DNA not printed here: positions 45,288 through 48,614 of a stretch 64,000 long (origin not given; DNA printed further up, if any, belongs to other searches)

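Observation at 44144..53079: Four same-orientation copies of a 90-nt module with both coding-like and nucleotide-level conservation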

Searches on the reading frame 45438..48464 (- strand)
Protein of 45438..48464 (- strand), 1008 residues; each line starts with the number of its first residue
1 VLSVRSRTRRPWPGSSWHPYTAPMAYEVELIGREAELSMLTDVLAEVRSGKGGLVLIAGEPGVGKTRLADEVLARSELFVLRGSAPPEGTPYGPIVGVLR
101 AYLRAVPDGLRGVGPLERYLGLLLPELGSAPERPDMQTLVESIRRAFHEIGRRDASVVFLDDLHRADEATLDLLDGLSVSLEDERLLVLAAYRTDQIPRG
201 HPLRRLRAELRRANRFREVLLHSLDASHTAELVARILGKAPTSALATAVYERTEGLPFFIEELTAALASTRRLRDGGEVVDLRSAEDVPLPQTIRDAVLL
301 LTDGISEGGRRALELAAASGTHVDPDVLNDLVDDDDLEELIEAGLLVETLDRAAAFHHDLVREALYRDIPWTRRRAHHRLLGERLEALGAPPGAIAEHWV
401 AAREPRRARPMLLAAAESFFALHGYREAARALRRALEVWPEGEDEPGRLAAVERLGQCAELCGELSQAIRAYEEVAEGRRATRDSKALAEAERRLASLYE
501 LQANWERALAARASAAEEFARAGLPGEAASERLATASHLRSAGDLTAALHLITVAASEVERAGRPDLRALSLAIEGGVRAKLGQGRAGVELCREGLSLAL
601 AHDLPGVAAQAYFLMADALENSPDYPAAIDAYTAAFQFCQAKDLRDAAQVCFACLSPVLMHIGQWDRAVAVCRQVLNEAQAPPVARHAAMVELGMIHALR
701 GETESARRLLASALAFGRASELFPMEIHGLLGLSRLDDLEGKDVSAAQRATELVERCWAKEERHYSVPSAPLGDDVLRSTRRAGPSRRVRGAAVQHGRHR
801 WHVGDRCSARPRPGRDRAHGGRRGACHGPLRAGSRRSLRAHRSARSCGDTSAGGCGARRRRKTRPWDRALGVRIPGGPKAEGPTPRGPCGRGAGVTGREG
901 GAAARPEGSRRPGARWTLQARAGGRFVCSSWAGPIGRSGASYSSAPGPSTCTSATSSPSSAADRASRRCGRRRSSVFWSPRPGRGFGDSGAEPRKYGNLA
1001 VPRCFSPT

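Call 30: search_protein_families(library=pfam, proteins=[window:45438-48464:-], max_evalue=0.01)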
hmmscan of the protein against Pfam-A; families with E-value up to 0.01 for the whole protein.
window:45438-48464:- (1008 aa): 10 families
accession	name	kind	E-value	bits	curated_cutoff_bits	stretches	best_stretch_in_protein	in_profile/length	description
PF13191.12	AAA_16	-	3.5e-24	86.6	32.6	1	29-188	1-166/167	AAA ATPase domain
PF13424.12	TPR_12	-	3.3e-06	27.6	30.1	1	412-480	6-76/77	Tetratricopeptide repeat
PF13401.12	AAA_22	-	7.1e-06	26.8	27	1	51-174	4-104/130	AAA domain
PF13176.12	TPR_7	-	7.7e-06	26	27.9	0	659-680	9-30/36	Tetratricopeptide repeat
PF13432.12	TPR_16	-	0.0001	23.1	32.7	1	413-477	1-58/65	Tetratricopeptide repeat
PF00004.35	AAA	-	0.00019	22.4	21.2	1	55-200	1-117/131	ATPase family associated with various cellular activities (AAA)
PF07728.20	AAA_5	-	0.00088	19.7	22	0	55-75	2-22/139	AAA domain (dynein-related subfamily)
PF07719.23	TPR_2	-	0.0018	18.7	27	0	454-476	6-28/34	Tetratricopeptide repeat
PF00515.34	TPR_1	-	0.0018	18.4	27.8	0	454-475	6-27/34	Tetratricopeptide repeat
PF25063.1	ARM_TT21_C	-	0.0057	17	35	0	609-679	129-194/209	Tetratricopeptide repeat protein 21 C-terminal ARM domain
